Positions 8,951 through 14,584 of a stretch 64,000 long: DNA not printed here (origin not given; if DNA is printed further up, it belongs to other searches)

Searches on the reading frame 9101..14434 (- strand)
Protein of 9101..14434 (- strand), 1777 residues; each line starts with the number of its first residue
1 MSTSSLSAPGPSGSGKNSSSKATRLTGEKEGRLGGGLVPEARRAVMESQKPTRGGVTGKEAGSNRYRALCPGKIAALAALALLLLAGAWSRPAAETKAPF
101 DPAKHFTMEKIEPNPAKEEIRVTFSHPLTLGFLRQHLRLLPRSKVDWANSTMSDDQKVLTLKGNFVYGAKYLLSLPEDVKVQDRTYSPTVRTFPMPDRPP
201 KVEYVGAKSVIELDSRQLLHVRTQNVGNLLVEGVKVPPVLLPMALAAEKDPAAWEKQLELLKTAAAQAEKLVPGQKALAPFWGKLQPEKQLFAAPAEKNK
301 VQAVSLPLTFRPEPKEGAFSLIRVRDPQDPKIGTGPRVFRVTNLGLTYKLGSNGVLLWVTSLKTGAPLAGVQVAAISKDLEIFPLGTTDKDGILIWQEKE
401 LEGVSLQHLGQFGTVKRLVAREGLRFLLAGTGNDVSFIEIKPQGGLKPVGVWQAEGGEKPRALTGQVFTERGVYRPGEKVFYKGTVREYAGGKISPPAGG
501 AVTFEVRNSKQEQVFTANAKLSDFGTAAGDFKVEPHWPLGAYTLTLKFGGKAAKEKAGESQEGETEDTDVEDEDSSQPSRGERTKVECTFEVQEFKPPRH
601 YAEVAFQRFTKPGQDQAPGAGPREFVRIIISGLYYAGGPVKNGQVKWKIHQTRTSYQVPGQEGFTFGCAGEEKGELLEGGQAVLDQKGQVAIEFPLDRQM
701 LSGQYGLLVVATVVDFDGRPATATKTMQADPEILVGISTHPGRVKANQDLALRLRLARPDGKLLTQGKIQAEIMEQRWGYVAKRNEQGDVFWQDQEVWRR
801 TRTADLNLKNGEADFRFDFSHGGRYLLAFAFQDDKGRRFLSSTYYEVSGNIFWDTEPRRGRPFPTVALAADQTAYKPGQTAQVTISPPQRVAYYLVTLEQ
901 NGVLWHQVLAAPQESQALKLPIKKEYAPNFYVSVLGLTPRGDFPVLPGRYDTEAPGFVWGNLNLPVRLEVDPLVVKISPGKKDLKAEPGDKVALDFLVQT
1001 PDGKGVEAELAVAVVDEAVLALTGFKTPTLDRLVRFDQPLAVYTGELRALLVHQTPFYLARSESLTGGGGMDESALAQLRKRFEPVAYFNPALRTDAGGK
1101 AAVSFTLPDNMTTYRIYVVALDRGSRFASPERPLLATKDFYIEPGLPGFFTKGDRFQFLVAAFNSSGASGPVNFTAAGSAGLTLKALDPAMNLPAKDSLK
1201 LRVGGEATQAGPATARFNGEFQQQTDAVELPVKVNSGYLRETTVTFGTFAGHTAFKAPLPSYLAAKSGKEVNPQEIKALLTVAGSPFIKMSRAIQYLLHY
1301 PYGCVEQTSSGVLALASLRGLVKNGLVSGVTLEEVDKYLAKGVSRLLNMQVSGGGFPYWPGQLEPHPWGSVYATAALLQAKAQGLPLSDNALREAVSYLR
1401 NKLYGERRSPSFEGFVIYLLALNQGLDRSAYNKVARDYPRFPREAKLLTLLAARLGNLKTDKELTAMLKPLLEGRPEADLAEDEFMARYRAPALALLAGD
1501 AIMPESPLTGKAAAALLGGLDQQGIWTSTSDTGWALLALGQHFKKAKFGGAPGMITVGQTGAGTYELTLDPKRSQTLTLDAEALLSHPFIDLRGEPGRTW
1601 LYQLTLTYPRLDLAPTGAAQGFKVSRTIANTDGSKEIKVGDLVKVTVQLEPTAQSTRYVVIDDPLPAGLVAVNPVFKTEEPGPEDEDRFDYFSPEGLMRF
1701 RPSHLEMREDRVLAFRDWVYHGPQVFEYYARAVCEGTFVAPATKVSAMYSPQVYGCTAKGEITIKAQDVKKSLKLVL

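Call 29: search_protein_families(library=pfam, proteins=[window:9101-14434:-], max_evalue=0.00001)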
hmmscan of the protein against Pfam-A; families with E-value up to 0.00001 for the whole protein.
window:9101-14434:- (1777 aa): 6 families
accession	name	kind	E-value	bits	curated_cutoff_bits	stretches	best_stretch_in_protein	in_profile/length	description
PF17973.7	bMG10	-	4.5e-24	85.5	26.2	1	1621-1752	1-131/131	Bacterial Alpha-2-macroglobulin MG10 domain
PF07703.20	A2M_BRD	-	9e-19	68.6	22.7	1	868-1022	3-140/140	Alpha-2-macroglobulin bait region domain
PF01835.25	MG2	-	1.8e-18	67.1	32.8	1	467-555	4-89/96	MG2 domain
PF00207.28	A2M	-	2e-13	50.4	21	1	1087-1168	2-84/92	Alpha-2-macroglobulin family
PF11974.14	bMG3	-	3e-13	50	34.9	1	341-441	1-86/103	Bacterial alpha-2-macroglobulin MG3 domain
PF17962.7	bMG6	-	2.8e-07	31.1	23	0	742-830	9-96/112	Bacterial macroglobulin domain 6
